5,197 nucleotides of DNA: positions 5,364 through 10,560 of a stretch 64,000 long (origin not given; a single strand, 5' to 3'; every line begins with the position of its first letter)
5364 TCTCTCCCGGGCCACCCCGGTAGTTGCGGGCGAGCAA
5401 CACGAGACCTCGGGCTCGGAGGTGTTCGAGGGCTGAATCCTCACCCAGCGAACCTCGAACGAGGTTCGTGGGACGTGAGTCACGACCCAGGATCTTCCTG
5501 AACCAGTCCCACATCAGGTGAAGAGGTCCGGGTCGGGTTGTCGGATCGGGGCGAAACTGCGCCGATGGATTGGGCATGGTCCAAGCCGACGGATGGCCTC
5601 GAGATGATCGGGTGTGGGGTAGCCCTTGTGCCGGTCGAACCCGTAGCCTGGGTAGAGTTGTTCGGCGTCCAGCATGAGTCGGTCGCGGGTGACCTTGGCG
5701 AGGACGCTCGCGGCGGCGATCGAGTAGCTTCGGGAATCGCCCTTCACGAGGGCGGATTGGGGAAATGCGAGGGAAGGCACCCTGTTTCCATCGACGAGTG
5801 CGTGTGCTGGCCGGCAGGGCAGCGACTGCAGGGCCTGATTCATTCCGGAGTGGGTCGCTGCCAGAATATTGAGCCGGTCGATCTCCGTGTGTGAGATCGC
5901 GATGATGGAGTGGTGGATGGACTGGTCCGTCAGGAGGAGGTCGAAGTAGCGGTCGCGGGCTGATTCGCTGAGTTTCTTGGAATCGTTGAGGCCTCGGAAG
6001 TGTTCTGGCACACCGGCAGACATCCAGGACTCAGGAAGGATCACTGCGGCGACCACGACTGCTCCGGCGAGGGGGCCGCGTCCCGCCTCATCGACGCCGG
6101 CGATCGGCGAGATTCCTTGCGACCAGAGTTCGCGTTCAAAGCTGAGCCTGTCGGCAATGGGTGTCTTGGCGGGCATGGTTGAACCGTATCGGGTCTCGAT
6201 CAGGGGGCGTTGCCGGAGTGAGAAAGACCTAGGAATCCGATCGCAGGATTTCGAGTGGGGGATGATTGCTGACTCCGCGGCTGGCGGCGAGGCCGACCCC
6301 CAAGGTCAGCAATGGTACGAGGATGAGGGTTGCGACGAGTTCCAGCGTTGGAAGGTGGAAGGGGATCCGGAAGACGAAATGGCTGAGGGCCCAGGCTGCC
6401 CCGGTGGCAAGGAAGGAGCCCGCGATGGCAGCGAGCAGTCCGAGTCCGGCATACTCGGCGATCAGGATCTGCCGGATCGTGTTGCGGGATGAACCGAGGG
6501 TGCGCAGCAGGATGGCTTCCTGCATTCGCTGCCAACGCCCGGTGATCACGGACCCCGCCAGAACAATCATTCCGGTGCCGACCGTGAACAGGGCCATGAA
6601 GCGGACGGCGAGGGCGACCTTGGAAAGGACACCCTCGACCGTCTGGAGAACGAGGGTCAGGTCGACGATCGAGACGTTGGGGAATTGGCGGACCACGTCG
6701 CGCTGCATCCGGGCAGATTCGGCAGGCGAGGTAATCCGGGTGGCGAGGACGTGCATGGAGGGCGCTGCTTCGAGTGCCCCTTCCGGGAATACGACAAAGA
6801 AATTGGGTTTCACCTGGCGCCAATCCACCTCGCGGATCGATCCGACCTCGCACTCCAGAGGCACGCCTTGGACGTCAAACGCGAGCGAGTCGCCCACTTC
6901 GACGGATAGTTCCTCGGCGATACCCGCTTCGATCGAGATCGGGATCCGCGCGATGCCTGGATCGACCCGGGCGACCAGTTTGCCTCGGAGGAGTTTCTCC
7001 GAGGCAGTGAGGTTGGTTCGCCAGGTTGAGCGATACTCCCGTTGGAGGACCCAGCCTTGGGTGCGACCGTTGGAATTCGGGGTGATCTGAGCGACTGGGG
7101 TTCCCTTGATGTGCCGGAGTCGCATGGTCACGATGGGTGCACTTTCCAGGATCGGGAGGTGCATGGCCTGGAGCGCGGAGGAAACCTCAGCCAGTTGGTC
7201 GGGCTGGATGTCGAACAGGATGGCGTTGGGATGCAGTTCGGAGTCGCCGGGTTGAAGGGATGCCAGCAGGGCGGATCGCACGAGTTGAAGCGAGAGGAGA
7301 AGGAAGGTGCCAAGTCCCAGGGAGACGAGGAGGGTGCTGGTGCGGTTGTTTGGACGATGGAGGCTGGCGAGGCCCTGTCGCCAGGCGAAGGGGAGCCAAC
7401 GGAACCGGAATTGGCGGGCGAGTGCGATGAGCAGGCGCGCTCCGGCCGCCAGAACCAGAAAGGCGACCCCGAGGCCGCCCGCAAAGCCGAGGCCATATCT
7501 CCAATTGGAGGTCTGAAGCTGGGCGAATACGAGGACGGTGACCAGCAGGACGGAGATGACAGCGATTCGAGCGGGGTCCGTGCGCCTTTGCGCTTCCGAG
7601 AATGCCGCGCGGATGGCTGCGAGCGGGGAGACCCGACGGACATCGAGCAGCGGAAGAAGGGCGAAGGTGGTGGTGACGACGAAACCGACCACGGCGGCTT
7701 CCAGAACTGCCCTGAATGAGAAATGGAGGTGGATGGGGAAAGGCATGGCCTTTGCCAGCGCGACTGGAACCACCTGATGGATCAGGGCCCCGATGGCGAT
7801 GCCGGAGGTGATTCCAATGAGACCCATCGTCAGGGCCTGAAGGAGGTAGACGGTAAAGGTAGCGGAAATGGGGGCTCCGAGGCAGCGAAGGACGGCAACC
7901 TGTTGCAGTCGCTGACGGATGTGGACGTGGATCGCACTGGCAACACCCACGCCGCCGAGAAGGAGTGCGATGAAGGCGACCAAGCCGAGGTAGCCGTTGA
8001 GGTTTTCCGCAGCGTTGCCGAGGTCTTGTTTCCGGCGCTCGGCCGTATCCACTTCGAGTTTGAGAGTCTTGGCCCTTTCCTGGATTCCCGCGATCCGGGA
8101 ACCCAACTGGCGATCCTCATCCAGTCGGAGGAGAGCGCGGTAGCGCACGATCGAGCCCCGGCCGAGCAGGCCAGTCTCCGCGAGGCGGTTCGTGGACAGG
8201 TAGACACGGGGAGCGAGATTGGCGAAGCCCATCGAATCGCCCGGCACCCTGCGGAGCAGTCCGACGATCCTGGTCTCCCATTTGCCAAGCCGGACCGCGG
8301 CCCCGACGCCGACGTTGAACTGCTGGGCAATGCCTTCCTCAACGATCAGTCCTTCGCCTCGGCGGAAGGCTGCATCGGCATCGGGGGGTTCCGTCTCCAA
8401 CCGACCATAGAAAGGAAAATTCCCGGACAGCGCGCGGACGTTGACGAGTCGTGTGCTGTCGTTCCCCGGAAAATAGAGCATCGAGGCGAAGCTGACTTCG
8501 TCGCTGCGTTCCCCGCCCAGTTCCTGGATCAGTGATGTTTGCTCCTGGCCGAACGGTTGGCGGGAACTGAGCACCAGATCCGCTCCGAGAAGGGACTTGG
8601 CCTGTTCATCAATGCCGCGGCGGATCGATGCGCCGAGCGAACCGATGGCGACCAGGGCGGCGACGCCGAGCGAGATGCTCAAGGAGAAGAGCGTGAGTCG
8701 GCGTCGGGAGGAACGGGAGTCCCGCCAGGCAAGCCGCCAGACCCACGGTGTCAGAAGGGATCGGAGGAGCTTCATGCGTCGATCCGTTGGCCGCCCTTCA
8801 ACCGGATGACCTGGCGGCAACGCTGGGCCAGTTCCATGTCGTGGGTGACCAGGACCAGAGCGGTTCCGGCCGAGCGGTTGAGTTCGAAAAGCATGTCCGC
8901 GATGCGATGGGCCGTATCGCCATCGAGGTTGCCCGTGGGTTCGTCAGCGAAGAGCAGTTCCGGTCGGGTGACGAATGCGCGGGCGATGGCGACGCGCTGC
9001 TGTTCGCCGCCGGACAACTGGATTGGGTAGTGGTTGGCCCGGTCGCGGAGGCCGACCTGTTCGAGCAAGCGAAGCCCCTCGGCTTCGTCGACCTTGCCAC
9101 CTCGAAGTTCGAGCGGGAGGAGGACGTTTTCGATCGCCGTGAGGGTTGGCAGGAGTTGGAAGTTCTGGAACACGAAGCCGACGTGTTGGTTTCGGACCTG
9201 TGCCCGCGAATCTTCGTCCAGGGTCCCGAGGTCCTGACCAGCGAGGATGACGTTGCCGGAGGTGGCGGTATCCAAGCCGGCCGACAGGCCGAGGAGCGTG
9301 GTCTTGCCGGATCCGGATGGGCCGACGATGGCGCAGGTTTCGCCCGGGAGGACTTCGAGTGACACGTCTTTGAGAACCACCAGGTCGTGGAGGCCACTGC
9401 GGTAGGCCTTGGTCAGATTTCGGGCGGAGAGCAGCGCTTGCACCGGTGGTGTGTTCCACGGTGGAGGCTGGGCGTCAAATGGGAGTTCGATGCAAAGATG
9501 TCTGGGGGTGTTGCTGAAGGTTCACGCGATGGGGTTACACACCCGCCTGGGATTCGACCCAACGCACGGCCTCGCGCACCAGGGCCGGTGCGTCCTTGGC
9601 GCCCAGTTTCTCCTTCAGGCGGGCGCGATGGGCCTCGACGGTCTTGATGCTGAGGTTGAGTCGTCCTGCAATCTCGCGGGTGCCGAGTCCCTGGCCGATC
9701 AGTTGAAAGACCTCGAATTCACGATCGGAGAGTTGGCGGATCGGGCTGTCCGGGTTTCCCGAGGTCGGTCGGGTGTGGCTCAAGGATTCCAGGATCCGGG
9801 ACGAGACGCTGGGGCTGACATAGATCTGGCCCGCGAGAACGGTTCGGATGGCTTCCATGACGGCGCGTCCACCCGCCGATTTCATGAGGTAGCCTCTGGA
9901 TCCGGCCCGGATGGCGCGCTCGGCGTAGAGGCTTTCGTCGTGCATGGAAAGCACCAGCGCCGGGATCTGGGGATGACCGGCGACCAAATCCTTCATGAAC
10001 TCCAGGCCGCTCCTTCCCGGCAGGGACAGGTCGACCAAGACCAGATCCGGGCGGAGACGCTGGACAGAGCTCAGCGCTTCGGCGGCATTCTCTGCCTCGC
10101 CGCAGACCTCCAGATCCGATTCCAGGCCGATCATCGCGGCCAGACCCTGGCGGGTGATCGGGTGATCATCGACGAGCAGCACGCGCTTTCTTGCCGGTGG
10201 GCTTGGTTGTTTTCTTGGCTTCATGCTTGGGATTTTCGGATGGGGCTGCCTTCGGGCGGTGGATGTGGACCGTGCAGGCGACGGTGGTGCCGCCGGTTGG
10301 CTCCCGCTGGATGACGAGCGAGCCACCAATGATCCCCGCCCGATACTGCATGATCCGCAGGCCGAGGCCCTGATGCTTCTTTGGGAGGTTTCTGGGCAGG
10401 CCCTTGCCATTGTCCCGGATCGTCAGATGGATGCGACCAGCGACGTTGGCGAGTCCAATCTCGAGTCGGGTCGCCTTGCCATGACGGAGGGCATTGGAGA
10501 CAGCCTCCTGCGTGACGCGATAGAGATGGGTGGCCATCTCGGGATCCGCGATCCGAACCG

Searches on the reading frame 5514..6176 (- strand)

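Call 63: search_protein_families(library=pfam, proteins=[window:5514-6176:-], max_evalue=0.00001)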
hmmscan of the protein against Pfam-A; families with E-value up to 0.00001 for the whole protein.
window:5514-6176:- (220 aa): 1 family
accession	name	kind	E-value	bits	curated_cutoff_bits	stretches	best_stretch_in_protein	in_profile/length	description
PF01351.25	RNase_HII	-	4.9e-41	141.2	25.8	1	26-209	1-197/199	Ribonuclease HII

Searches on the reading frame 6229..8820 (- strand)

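Call 63: search_protein_families(library=pfam, proteins=[window:6229-8820:-], max_evalue=0.00001)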
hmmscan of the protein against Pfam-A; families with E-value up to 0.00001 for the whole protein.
window:6229-8820:- (863 aa): 2 families
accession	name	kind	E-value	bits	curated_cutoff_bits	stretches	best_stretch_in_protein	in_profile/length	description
PF02687.27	FtsX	-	7.4e-27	94.2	25.5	2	280-399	2-120/120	FtsX-like permease C-terminal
PF12704.14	MacB_PCD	-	1e-12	49.2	27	1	44-216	3-179/207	MacB-like periplasmic core domain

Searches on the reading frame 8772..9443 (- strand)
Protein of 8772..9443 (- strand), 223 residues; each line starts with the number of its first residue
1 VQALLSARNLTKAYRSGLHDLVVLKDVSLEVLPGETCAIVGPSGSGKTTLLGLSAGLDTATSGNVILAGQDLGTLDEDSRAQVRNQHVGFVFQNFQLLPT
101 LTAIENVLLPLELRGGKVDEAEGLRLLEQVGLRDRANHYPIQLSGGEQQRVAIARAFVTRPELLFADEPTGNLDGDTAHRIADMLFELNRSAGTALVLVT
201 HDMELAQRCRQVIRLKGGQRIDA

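Call 63: search_protein_families(library=pfam, proteins=[window:8772-9443:-], max_evalue=0.00001)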
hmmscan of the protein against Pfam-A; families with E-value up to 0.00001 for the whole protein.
window:8772-9443:- (223 aa): 3 families
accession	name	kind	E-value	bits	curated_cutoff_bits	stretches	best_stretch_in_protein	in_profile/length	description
PF00005.33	ABC_tran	-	3.7e-34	118.7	25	1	24-170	1-136/137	ABC transporter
PF02463.25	SMC_N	-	8.2e-06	25.8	40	0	115-216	115-212/220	RecF/RecN/SMC N terminal domain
PF13304.12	AAA_21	-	8.5e-06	26.5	27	0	135-205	230-302/304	AAA domain, putative AbiEii toxin, Type IV TA system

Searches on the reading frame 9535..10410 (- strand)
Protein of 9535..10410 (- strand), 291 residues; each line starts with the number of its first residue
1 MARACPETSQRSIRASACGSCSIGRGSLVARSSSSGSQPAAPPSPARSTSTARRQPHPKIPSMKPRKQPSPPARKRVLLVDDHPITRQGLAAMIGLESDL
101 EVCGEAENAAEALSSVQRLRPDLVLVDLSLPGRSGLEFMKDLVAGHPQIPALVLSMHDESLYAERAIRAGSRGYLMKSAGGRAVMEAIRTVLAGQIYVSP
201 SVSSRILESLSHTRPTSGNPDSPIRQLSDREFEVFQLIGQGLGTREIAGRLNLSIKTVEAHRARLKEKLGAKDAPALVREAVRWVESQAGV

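Call 63: search_protein_families(library=pfam, proteins=[window:9535-10410:-], max_evalue=0.00001)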
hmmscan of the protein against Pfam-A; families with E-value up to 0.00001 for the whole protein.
window:9535-10410:- (291 aa): 3 families
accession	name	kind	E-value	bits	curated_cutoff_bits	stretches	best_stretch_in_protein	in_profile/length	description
PF00072.30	Response_reg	-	1.2e-24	87.1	30.2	1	77-188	1-110/111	Response regulator receiver domain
PF00196.25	GerE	-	7e-16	58.1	23.5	1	226-280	2-56/57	Bacterial regulatory proteins, luxR family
PF08281.18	Sigma70_r4_2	-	3.7e-07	30.1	25.7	1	224-269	8-54/54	Sigma-70, region 4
